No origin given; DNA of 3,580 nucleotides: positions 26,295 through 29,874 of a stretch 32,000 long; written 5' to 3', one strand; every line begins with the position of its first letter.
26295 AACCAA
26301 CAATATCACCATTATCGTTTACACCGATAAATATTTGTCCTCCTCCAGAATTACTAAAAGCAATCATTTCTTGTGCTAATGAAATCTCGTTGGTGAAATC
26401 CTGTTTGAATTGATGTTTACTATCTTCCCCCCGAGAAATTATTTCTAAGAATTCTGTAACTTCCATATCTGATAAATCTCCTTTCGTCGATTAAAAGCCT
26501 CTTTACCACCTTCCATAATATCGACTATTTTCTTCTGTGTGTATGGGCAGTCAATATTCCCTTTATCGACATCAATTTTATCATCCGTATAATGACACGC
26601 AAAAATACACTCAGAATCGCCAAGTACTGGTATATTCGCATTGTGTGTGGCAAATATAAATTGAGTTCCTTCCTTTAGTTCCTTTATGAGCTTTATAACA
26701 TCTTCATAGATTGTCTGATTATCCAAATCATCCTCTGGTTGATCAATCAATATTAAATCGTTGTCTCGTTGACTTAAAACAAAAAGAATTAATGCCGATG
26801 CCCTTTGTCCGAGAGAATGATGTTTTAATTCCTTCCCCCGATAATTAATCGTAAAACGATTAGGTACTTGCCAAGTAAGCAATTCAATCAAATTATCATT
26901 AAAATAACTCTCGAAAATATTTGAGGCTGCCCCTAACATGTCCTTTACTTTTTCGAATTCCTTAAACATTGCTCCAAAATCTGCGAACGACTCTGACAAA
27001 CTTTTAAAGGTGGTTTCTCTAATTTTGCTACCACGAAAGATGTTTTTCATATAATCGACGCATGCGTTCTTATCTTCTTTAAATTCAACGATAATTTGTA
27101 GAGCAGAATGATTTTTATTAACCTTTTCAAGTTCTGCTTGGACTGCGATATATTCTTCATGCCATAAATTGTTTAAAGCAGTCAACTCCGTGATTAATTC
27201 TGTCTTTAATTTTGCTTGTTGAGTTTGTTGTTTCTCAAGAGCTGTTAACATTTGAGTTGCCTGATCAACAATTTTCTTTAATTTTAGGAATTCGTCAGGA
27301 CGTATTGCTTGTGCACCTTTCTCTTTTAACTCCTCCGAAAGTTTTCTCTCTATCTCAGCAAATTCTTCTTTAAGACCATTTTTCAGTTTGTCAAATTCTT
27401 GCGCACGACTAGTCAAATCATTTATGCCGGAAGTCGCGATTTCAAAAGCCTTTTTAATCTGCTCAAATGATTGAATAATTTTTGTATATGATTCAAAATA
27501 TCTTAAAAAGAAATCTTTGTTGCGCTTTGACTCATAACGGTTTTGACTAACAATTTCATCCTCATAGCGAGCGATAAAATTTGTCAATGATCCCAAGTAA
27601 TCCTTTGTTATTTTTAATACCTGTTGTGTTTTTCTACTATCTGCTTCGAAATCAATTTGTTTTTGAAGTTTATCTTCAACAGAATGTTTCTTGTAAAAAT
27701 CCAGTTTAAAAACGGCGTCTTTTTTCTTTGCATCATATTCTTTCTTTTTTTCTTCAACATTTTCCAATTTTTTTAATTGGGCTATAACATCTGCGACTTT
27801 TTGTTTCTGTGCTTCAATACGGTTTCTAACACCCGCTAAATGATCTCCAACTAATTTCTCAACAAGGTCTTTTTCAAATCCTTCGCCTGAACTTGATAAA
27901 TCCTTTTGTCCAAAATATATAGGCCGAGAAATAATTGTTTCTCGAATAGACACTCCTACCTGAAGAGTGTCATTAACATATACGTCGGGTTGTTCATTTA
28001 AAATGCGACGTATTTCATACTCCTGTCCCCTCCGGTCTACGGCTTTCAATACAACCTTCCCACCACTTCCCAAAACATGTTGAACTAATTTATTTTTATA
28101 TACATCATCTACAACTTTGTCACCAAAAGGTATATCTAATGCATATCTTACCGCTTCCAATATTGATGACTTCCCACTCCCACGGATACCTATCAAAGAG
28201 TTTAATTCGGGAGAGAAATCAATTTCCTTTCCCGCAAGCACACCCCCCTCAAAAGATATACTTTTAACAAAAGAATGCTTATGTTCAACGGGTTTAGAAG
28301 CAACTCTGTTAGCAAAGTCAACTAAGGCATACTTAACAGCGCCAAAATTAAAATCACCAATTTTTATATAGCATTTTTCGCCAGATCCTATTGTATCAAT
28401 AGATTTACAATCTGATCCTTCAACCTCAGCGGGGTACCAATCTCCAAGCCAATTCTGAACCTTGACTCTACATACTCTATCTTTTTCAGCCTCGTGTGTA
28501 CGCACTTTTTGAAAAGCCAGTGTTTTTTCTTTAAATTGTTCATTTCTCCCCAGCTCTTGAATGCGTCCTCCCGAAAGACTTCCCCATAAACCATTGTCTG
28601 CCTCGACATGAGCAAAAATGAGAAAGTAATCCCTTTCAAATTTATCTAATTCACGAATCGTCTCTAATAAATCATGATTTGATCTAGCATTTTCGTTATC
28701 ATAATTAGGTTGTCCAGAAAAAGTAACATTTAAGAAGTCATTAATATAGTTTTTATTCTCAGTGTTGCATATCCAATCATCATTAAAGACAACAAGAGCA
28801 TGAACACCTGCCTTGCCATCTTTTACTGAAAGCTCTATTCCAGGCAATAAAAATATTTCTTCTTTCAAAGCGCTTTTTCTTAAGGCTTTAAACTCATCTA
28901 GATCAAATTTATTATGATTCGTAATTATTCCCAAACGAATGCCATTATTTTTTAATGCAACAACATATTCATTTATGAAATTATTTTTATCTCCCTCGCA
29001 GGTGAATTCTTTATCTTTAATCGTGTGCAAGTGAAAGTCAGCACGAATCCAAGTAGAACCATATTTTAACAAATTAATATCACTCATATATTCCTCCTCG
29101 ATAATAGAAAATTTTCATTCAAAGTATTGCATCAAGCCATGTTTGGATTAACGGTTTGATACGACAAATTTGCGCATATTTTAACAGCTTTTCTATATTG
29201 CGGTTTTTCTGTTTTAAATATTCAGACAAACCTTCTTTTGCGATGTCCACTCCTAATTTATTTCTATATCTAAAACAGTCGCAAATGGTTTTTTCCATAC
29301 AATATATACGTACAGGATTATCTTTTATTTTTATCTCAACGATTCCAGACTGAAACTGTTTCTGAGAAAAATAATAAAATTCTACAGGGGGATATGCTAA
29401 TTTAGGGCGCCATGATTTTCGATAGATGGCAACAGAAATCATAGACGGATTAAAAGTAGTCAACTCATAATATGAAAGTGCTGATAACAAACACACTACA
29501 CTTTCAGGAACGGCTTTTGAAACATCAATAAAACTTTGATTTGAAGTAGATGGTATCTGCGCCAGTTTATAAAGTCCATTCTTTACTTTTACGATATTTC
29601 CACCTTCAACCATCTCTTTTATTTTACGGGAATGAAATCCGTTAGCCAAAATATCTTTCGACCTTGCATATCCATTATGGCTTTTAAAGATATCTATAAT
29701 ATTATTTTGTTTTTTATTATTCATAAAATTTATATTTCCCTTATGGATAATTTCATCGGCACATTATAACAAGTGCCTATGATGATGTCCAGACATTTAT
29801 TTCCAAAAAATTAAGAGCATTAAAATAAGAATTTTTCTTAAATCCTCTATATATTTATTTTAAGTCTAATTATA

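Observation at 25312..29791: Candidate undescribed defence system: AbiEi-like regulator, PHP-nuclease/Rad50-like ATPase and AlbA_2(Schlafen-like)-HATPase_c_4 protein in one tight operon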

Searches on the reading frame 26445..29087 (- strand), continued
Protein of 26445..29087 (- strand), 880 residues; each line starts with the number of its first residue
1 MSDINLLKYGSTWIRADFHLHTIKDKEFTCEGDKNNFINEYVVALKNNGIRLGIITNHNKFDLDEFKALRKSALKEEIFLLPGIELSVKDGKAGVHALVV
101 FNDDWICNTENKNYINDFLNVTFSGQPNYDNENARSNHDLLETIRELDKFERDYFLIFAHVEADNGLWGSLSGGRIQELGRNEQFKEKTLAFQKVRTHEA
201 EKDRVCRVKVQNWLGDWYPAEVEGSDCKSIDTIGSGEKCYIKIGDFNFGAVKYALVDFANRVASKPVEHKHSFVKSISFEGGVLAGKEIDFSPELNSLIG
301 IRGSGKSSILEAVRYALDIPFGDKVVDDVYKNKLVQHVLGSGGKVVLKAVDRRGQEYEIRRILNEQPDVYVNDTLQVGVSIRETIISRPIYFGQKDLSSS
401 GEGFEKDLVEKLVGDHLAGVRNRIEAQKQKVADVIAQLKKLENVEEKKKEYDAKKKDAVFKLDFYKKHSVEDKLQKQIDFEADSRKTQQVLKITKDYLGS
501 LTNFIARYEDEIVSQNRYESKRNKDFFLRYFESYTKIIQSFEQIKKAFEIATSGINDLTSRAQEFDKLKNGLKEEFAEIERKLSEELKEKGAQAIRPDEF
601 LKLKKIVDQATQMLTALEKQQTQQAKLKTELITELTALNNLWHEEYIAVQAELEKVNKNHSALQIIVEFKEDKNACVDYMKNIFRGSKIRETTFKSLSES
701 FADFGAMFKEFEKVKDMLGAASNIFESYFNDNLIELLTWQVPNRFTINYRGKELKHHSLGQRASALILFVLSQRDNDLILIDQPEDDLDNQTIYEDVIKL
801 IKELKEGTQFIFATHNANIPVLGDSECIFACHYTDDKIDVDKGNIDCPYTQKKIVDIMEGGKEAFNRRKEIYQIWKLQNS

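Call 89: search_dna_similar(query=window:26445-29087:-, collection=plasmids, mode=protein, max_evalue=1e-8, max_rows=40, rows=spread)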
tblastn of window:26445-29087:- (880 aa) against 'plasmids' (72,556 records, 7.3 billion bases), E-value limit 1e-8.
Records with a match: 848; places in all: 894; records where one place covers at least 80% of the query: 218.
Best place of each record, by identity: <60% 848.
By first word of the organism name: Klebsiella 266; Escherichia 217; Enterobacter 49; Piscirickettsia 34; Citrobacter 26; Pseudomonas 20; Serratia 19; Salmonella 19; Yersinia 17; Listeria 16; and 59 more.
By predicted mobility (MOB-suite, as given by PLSDB): conjugative 581; non-mobilizable 167; mobilizable 100.
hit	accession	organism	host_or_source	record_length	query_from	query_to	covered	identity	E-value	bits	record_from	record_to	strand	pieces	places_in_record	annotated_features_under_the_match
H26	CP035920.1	Vibrio cidicii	-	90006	5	880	100%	56.7%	0e+0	996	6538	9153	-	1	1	record has no annotation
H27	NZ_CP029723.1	Klebsiella pneumoniae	-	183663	10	879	99%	52.7%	0e+0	946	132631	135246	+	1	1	TrlF family AAA-like ATPase | RNA-binding domain-containing protein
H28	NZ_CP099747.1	Klebsiella pneumoniae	Homo sapiens,sputum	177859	10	879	99%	52.6%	0e+0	944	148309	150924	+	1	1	TrlF family AAA-like ATPase | RNA-binding domain-containing protein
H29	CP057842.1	Escherichia coli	culture,Pooled pig faecal samples ...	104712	10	875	98%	47.5%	0e+0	820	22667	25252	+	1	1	histidinol-phosphatase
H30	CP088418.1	Escherichia coli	Homo sapiens,blood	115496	10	875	98%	47.1%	0e+0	811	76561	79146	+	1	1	histidinol-phosphatase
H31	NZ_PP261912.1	Escherichia coli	-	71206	10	875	98%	47.1%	0e+0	811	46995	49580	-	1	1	TrlF family AAA-like ATPase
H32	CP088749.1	Escherichia coli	Homo sapiens,blood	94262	10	875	98%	47.1%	0e+0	810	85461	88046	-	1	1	histidinol-phosphatase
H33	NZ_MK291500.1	Escherichia coli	retail meat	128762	10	875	98%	47.1%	0e+0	810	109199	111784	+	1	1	TrlF family AAA-like ATPase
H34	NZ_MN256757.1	Escherichia coli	-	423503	10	875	98%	47.1%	0e+0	808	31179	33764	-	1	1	TrlF family AAA-like ATPase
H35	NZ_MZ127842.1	Listeria monocytogenes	-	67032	1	876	100%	41.5%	0e+0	633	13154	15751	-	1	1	TrlF family AAA-like ATPase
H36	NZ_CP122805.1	Escherichia coli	Sus scrofa,feces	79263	10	639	72%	46.2%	2e-167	547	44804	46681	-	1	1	none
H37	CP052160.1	Klebsiella pneumoniae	Homo sapiens,blood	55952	10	868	48%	28.7%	3e-16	163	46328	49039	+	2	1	ABC transporter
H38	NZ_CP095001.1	Klebsiella michiganensis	female,catheter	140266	10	868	48%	28.7%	3e-16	163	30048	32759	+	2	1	TrlF family AAA-like ATPase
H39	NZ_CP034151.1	Pantoea agglomerans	whole organism,Poland, Warsaw area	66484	7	868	53%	26.2%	1e-11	148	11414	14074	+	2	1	ppl: anti-phage protein Ppl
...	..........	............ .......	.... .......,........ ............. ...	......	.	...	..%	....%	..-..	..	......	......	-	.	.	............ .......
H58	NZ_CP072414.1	Klebsiella pneumoniae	Homo sapiens,blood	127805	745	874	15%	29.4%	2e-10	72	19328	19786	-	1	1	TrlF family AAA-like ATPase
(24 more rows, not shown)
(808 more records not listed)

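Call 90: get_annotated_region(hit=H33, flank=4000)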
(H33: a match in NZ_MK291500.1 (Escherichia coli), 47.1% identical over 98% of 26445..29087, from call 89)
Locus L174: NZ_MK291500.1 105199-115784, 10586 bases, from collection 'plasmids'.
description: Escherichia coli strain 15978 plasmid pHN15978-1, complete sequence
organism: Escherichia coli (NCBI taxid 562)
taxonomy: Bacteria; Pseudomonadota; Gammaproteobacteria; Enterobacterales; Enterobacteriaceae; Escherichia; Escherichia coli
host: -; source: retail meat; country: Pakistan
typing (MOB-suite, as given by PLSDB): conjugative; replicon IncFIA,IncFIB,IncFIC; relaxase MOBF; mating-pair formation MPF_F
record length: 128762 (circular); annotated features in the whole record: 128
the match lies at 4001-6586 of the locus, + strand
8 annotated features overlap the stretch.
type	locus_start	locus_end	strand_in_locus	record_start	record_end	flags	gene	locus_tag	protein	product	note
CDS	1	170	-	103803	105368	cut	-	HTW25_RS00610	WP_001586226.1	AAA family ATPase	-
CDS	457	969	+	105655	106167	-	-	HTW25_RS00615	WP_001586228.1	hypothetical protein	-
CDS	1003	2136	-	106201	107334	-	-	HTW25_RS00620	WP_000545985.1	DUF3800 domain-containing protein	-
CDS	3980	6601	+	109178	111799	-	-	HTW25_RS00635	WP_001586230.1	TrlF family AAA-like ATPase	-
CDS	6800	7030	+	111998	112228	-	vapB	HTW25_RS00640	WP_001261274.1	type II toxin-antitoxin system VapB family antitoxin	-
CDS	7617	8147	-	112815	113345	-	-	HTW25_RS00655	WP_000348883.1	GNAT family N-acetyltransferase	-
CDS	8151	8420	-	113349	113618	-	-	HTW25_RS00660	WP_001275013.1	DUF1778 domain-containing protein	-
CDS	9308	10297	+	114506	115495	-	-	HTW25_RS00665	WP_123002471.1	RepB family plasmid replication initiator protein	GO:0006270 - DNA replication initiation [Evidence IEA]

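Call 91: get_annotated_region(hit=H39, flank=2500)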
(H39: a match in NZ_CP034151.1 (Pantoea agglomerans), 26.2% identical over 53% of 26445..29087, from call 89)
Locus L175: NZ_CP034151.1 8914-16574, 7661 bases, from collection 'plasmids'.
description: Pantoea agglomerans strain L15 plasmid pPagL15_3, complete sequence
organism: Pantoea agglomerans (NCBI taxid 549)
taxonomy: Bacteria; Pseudomonadota; Gammaproteobacteria; Enterobacterales; Erwiniaceae; Pantoea; Pantoea agglomerans
host: -; source: whole organism,Poland, Warsaw area; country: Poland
typing (MOB-suite, as given by PLSDB): non-mobilizable; replicon rep_cluster_1441
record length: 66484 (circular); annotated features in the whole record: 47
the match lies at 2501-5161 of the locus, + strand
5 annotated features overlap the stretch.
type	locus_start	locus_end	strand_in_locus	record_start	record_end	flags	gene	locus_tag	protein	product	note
CDS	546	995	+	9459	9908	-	-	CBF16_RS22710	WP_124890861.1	hypothetical protein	-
CDS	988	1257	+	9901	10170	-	-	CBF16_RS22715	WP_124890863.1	hypothetical protein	-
CDS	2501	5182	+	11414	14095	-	ppl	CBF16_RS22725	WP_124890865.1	anti-phage protein Ppl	GO:0051607 - defense response to virus [Evidence IEA]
CDS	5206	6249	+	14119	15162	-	-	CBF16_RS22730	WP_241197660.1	DUF3800 domain-containing protein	-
CDS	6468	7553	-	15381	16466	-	-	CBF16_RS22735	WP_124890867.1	hypothetical protein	-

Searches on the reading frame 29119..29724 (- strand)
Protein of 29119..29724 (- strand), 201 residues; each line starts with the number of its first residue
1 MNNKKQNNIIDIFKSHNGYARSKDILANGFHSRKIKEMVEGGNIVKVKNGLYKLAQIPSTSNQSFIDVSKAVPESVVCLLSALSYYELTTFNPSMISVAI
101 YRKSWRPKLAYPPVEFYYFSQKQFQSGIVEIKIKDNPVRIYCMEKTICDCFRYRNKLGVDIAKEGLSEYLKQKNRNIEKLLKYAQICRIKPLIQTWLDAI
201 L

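Call 3: search_protein_families(library=pfam, proteins=[window:29119-29724:-], max_evalue=0.01)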
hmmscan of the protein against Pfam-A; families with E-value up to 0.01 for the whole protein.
window:29119-29724:- (201 aa): 0 families

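Call 4: search_protein_families(library=padloc, proteins=[window:29119-29724:-], max_evalue=0.01)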
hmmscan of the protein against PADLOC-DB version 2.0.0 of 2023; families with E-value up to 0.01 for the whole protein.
window:29119-29724:- (201 aa): 30 families (the best 25 are shown)
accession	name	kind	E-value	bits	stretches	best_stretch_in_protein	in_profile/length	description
PDLC02265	AbiEi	-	1.6e-68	228.4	1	5-200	3-197/198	AbiEi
PDLC02225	AbiEi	-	5.7e-62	207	1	4-199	5-193/198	AbiEi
PDLC02283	AbiEi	-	1.3e-53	179.8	1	4-200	4-200/201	AbiEi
PDLC02245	AbiEi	-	4.3e-47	158.3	1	18-200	11-193/194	AbiEi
PDLC02263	AbiEi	-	1.5e-46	157.2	1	3-198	47-242/244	AbiEi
PDLC02275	AbiEi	-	1.9e-43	146.6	1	10-200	3-183/184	AbiEi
PDLC02248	AbiEi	-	9.2e-40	134.5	1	5-197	3-194/198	AbiEi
PDLC02239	AbiEi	-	8.1e-37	124.8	1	23-200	15-193/195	AbiEi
PDLC02238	AbiEi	-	3.9e-19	67.2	1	31-188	14-166/180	AbiEi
PDLC02267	AbiEi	-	3.2e-16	57.5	1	35-190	41-188/252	AbiEi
PDLC02254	AbiEi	-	7e-16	56.5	1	22-190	20-189/197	AbiEi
PDLC02228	AbiEi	-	1.2e-15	55.4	1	4-150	25-162/216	AbiEi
PDLC02249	AbiEi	-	1.7e-13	48.8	1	4-152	3-143/184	AbiEi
PDLC02260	AbiEi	-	2.2e-11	41.7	1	8-103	6-102/131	AbiEi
PDLC02272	AbiEi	-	2.9e-11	41.6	1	4-187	7-182/200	AbiEi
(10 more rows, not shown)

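Call 5: search_protein_families(library=ncbifam, proteins=[window:29119-29724:-], max_evalue=0.01)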
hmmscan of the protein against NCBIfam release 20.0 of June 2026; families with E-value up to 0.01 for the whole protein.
window:29119-29724:- (201 aa): 0 families

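Call 43: find_homologous_proteins(query=window:29119-29724:-, max_evalue=1e-10)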
Query window:29119-29724:- (201 aa): 467 proteins with E <= 1e-10 among 527 candidates; the best 120 are listed.
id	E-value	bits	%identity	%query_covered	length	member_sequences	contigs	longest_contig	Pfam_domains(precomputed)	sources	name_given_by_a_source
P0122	1.1e-129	448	100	100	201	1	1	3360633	-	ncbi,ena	-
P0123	2.2e-109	382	83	100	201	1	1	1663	PF13338.13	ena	-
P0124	4.1e-98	345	75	99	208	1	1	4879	PF13338.13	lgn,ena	-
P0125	4.6e-98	345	75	99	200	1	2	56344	PF13338.13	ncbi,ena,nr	ncbi:type IV toxin-antitoxin system AbiEi family antitoxin domain-containing protein [candidate divi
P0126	9.3e-98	344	75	99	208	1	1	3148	PF13338.13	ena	-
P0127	1.6e-97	343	73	100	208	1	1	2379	PF13338.13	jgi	jgi:predicted transcriptional regulator of viral defense system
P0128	3.9e-97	342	74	99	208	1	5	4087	PF13338.13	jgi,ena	-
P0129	4.4e-97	341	74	99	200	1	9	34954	PF13338.13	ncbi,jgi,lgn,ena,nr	ncbi:MAG: Abortive infection protein AbiEi [bacterium (Candidatus Stahlbacteria) CG08_land_8_20_14_0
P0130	1.7e-96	340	74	99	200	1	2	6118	PF13338.13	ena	-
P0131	6.6e-96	338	71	100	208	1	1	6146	PF13338.13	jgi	jgi:predicted transcriptional regulator of viral defense system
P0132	7.9e-95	334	72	97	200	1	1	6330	-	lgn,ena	-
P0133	2.1e-94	333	72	99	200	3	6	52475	-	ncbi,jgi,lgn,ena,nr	ncbi:MAG: hypothetical protein AUJ85_05300 [Elusimicrobia bacterium CG1_02_37_114]|nr:MAG: hypotheti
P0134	3.0e-94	332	72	99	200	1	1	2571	PF13338.13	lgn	-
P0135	4.1e-94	332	71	99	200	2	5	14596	PF13338.13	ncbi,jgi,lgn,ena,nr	ncbi:MAG: Abortive infection protein AbiEi [Deltaproteobacteria bacterium]|jgi:predicted transcripti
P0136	8.8e-94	331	72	93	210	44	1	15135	-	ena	-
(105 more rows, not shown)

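Call 44: find_encoding_contigs(protein=P0125, flank=4000, max_places=2)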
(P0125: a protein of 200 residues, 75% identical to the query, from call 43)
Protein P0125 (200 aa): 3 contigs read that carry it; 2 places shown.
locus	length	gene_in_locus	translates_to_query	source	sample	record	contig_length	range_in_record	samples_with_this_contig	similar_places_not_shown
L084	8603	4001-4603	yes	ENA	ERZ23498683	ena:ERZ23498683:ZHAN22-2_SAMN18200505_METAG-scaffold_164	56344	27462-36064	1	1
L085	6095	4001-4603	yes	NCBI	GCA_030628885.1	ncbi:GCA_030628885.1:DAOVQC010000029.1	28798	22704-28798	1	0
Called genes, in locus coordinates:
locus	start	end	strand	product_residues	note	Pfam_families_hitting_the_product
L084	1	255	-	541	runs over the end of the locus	PF02463:SMC_N, PF13476:AAA_23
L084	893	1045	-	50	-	-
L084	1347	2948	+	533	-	PF01555:N6_N4_Mtase, PF13847:Methyltransf_31 (faint)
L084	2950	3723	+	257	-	PF09520:HinfI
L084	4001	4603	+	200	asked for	PF13338:AbiEi_4 (faint)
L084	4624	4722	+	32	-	-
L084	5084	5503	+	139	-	-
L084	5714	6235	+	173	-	PF01613:Flavin_Reduct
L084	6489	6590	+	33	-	-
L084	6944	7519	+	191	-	PF00440:TetR_N, PF17932:TetR_C_24 (weak), PF17935:TetR_C_27 (weak)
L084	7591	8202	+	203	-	PF01553:Acyltransferase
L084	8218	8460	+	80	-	PF00550:PP-binding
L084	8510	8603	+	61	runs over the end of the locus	PF02504:FA_synthesis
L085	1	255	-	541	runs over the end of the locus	PF02463:SMC_N, PF13476:AAA_23, PF28420:CCDC122 (weak)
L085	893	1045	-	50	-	-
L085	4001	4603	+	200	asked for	PF13338:AbiEi_4 (faint)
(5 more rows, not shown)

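Call 45: find_encoding_contigs(protein=P0129, flank=4000, max_places=3)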
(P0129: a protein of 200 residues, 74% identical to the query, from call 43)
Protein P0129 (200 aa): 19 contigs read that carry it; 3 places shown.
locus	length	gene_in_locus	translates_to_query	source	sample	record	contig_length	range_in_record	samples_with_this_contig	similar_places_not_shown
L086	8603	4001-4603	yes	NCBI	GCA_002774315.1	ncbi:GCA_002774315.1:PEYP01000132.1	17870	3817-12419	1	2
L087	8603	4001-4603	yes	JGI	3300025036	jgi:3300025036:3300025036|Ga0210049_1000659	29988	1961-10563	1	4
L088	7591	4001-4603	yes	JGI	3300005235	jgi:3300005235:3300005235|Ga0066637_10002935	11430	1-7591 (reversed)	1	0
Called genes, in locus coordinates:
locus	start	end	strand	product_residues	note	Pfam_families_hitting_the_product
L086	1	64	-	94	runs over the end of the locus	PF08899:DUF1844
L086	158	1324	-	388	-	PF01168:Ala_racemase_N, PF00842:Ala_racemase_C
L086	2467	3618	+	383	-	PF13784:Fic_N, PF02661:Fic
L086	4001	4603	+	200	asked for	PF13338:AbiEi_4 (weak)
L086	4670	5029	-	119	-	PF17762:HTH_ParB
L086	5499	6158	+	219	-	PF00440:TetR_N, PF17935:TetR_C_27 (weak)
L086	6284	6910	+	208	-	PF01553:Acyltransferase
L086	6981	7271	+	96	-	PF05597:Phasin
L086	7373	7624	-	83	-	-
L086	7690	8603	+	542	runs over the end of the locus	PF02463:SMC_N, PF13476:AAA_23, PF13304:AAA_21 (faint)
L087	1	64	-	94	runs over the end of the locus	PF08899:DUF1844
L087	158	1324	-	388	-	PF01168:Ala_racemase_N, PF00842:Ala_racemase_C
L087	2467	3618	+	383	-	PF13784:Fic_N, PF02661:Fic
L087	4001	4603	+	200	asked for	PF13338:AbiEi_4 (weak)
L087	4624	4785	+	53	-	-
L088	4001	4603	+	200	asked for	PF13338:AbiEi_4 (weak)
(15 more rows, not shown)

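Call 46: find_encoding_contigs(protein=P0124, flank=4000, max_places=2)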
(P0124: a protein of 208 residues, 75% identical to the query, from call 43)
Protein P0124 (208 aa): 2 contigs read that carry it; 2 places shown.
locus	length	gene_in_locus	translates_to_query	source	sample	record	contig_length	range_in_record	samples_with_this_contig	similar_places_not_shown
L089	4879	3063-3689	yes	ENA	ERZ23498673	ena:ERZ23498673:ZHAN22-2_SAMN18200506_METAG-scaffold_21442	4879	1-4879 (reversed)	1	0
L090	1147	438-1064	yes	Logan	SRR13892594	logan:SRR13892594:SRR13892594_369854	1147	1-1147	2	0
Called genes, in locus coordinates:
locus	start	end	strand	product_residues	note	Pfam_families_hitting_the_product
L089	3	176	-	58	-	?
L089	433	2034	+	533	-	PF01555:N6_N4_Mtase, PF13847:Methyltransf_31 (faint)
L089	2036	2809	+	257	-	PF09520:HinfI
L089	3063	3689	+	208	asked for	PF13338:AbiEi_4 (faint)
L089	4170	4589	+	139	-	-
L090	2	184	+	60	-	?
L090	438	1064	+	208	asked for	PF13338:AbiEi_4 (faint)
